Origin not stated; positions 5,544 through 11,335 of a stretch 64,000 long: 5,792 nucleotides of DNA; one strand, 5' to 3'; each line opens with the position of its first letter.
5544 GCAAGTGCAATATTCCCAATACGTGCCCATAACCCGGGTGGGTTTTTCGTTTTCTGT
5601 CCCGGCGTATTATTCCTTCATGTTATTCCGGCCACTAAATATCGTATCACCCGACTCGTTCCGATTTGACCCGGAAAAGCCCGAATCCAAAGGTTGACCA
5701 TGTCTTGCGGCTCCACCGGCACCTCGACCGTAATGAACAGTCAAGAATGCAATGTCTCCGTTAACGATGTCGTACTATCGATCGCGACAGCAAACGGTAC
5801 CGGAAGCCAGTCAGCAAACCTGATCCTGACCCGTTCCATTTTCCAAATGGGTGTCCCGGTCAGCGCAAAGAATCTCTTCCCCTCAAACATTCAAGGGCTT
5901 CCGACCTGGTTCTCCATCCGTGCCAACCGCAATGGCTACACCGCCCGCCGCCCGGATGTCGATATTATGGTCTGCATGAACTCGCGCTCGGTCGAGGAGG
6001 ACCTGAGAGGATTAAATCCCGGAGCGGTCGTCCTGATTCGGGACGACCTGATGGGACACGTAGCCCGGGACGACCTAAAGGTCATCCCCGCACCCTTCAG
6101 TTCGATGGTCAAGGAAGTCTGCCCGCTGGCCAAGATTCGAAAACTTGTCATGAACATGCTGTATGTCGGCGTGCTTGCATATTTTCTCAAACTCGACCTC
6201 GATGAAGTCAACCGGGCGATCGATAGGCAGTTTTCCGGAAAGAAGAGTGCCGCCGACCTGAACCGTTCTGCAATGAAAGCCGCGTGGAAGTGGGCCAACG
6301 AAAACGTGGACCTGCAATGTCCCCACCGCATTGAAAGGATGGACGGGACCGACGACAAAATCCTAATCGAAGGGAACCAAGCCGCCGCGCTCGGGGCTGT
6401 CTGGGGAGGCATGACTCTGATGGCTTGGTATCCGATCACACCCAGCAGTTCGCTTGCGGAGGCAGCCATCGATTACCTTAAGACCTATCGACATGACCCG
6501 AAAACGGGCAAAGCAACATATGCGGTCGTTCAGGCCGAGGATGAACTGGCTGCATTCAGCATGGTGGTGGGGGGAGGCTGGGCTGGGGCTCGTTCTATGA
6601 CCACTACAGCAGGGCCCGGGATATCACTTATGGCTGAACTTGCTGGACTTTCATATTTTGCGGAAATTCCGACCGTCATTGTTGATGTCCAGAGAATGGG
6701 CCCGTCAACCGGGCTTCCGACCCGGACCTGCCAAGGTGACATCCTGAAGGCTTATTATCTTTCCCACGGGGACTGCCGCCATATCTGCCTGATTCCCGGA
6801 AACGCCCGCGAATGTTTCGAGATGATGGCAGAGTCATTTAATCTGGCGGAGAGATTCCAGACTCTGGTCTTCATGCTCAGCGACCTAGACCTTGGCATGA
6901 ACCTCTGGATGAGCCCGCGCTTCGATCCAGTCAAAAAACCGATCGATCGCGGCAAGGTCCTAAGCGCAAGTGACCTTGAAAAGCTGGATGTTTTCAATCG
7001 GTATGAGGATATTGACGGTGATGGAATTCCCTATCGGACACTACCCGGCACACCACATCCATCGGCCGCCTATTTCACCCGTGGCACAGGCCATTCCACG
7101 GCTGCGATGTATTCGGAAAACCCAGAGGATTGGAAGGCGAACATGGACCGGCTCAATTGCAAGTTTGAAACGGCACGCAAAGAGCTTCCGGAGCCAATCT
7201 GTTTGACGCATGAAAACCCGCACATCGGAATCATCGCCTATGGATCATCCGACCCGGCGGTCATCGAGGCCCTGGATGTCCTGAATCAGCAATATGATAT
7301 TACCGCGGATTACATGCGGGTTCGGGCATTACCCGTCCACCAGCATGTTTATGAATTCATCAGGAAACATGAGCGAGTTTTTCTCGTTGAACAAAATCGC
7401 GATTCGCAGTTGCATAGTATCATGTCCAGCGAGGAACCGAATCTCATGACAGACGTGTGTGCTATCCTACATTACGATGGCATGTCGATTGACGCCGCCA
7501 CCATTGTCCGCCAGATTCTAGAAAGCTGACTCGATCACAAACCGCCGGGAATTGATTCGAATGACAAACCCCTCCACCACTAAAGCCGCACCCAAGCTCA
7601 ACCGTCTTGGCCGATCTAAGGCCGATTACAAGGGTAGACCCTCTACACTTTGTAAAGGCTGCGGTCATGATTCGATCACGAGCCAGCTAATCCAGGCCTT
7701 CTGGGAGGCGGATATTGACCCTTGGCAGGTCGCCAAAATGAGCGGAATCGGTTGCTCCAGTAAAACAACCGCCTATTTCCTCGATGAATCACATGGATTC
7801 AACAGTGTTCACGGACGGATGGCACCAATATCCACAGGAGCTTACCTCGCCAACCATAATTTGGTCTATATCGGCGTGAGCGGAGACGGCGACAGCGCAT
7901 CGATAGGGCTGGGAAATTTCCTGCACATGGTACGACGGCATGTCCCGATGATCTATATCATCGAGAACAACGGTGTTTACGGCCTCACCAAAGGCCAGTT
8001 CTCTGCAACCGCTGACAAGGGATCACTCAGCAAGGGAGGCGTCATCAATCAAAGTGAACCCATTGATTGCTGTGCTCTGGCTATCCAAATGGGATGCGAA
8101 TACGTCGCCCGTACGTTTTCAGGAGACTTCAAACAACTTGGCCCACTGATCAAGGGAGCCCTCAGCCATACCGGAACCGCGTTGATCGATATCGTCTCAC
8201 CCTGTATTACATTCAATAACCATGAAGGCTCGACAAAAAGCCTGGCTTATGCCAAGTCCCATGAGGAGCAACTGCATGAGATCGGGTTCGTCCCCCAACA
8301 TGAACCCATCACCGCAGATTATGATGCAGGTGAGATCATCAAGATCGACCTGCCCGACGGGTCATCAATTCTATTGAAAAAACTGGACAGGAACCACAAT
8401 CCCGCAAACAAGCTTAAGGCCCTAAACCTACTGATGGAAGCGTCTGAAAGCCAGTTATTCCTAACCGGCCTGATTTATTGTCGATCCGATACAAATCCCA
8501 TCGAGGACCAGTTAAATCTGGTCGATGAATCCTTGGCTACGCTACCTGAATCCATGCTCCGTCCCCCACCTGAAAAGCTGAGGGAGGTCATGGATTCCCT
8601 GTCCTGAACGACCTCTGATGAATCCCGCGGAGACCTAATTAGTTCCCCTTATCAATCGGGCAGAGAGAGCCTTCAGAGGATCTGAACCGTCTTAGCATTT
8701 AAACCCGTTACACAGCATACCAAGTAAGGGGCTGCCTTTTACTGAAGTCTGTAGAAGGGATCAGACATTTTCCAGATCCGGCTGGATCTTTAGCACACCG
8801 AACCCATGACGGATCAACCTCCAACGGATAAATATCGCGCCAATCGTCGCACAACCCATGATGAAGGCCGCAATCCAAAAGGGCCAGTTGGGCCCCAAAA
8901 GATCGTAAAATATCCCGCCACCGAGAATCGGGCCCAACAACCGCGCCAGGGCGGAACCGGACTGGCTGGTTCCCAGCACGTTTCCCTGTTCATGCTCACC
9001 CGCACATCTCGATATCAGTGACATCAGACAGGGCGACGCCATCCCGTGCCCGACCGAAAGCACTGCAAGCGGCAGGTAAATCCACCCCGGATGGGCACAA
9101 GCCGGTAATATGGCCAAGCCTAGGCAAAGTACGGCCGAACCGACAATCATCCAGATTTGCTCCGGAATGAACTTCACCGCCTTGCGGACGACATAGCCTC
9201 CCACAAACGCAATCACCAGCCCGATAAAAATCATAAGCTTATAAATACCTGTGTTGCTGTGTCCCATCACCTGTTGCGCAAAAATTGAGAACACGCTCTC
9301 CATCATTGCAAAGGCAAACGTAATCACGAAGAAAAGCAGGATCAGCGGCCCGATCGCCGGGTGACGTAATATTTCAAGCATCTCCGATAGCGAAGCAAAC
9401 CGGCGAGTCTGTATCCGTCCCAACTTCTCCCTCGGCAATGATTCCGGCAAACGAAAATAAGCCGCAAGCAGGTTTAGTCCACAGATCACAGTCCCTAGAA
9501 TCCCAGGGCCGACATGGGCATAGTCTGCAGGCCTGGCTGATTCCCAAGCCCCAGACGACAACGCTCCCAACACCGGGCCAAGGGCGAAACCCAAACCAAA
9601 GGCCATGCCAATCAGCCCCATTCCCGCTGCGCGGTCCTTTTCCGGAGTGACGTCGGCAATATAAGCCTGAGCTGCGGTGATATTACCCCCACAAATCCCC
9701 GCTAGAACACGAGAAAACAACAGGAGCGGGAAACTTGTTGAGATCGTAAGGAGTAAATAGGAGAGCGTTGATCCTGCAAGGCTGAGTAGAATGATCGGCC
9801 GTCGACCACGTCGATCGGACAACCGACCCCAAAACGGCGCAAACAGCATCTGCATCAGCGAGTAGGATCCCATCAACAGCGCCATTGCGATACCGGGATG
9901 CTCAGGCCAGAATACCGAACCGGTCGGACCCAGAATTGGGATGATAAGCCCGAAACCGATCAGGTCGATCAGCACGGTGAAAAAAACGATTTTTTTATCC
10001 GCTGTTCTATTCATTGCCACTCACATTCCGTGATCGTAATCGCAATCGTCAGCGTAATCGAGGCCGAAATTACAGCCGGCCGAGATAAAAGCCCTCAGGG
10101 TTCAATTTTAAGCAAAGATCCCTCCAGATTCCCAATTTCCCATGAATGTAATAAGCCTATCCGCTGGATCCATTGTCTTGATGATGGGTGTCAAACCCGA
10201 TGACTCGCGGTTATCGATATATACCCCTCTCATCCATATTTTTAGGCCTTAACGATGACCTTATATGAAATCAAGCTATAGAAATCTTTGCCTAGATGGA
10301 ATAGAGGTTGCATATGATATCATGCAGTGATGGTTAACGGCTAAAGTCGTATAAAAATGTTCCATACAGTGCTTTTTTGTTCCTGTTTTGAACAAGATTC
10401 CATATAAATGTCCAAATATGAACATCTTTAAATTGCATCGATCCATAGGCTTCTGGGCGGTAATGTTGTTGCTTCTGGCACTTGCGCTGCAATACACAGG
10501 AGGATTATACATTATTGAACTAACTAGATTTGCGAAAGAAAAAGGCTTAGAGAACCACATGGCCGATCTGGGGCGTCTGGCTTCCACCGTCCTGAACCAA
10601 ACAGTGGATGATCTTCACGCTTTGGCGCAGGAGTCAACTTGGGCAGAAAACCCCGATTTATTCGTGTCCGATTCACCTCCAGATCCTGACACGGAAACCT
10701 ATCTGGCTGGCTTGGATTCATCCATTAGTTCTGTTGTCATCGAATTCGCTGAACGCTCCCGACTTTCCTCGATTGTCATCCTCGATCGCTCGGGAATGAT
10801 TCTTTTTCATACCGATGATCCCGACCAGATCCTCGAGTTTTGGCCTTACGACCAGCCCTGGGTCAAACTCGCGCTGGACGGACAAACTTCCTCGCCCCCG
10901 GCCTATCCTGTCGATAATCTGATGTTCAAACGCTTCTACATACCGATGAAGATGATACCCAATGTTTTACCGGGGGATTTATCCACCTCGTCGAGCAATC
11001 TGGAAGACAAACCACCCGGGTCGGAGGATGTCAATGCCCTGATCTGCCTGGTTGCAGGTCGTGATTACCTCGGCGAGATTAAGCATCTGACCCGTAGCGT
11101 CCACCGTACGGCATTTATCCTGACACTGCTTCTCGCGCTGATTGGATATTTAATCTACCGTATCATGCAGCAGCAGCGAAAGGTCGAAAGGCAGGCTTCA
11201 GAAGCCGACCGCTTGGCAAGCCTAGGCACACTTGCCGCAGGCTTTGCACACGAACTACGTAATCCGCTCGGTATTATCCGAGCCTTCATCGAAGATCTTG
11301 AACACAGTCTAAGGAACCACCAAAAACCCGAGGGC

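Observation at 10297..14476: Sensor kinase and sigma-54 activator operon, translationally coupled to a novel membrane-anchored protein, with a candidate -24/-12 promoter upstream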

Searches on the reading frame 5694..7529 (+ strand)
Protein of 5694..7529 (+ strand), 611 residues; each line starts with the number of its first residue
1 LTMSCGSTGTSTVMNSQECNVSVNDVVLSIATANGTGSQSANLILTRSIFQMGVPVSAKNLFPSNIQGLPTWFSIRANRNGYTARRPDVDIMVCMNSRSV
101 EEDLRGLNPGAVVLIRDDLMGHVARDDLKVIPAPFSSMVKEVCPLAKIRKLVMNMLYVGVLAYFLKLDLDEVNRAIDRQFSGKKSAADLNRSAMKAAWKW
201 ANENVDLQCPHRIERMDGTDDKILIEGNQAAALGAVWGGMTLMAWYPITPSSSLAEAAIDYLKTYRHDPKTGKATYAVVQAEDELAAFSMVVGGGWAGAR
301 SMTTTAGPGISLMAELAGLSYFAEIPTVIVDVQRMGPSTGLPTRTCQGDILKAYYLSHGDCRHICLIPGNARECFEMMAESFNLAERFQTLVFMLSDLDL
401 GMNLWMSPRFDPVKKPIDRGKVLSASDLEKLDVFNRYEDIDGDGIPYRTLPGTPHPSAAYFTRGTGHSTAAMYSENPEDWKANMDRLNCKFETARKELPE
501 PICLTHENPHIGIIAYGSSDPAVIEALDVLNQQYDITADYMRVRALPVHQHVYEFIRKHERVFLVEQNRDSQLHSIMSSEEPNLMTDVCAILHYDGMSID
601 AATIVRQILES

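Call 66: search_protein_families(library=pfam, proteins=[window:5694-7529:+], max_evalue=0.00001)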
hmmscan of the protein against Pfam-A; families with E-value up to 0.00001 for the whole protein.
window:5694-7529:+ (611 aa): 2 families
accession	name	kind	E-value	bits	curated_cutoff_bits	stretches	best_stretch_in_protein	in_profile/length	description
PF01855.24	POR_N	-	9.9e-42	143.7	27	1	237-397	5-154/231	Pyruvate flavodoxin/ferredoxin oxidoreductase, thiamine diP-bdg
PF01558.24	POR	-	8.5e-25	88.3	27.4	1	35-197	2-171/173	Pyruvate ferredoxin/flavodoxin oxidoreductase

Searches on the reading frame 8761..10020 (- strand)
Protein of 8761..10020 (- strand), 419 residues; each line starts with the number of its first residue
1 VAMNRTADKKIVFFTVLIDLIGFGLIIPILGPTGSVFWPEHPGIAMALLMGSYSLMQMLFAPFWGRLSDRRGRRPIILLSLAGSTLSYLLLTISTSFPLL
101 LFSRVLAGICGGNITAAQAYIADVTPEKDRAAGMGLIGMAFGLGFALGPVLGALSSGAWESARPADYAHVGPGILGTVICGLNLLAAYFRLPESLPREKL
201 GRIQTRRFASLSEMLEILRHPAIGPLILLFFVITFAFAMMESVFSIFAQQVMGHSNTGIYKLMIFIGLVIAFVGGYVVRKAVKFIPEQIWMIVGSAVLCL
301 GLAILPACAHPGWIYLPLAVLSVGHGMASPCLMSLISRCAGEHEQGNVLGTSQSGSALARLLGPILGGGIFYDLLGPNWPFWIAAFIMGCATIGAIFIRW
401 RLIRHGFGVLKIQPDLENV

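Call 9: search_protein_families(library=pfam, proteins=[window:8761-10020:-], max_evalue=0.01)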
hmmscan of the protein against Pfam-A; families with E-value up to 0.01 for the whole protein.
window:8761-10020:- (419 aa): 7 families
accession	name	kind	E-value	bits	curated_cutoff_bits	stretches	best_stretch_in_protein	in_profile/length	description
PF07690.21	MFS_1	-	1.3e-56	192.5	33.4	2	13-364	2-347/347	Major Facilitator Superfamily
PF00083.30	Sugar_tr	-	1.3e-08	34.6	22.3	1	45-155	47-157/452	Sugar (and other) transporter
PF13347.12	MFS_2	-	3.8e-07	29.4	27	1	60-344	53-347/427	MFS/sugar transport protein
PF03209.21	PUCC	-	1.4e-05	24.7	21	1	76-370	70-359/401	PUCC protein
PF06779.20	MFS_4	-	0.00081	19.3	26.3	1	63-165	246-348/364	Uncharacterised MFS-type transporter YbfB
PF03137.26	OATP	-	0.0069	15.2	25.8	1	96-199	132-245/545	Organic Anion Transporter Polypeptide (OATP) family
PF06609.19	TRI12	-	0.0098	14.8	23.2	0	62-152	96-186/599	Fungal trichothecene efflux pump (TRI12)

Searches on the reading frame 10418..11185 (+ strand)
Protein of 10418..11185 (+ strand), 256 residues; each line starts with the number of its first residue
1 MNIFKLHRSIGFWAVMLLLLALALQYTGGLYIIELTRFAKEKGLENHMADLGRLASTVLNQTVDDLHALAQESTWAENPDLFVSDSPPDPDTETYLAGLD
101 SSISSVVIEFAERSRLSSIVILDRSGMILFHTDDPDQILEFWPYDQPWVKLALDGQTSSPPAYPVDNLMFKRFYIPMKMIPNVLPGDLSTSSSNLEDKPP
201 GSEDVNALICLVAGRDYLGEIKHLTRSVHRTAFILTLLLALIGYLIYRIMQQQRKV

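Call 45: find_related_loci(query=A6, collection=genome_contigs, flank=6000)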
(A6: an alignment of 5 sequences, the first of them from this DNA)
Query A6 (256 aa) in genome_contigs; peptide patterns used: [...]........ (x = any residue, [..] = any of these).
4 stretches matched a pattern, but none encodes a relative of the query by tblastn (E <= 1e-3).

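Call 48: find_related_loci(query=A6, collection=metagenome_contigs, flank=6000)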
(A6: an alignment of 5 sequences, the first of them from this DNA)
Query A6 (256 aa) in metagenome_contigs; peptide patterns used: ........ (x = any residue, [..] = any of these).
34 stretches matched a pattern; 1 encode a relative of the query (tblastn E <= 1e-3); 1 distinct loci.
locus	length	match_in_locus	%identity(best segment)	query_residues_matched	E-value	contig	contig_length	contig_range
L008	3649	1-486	91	95-256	7e-90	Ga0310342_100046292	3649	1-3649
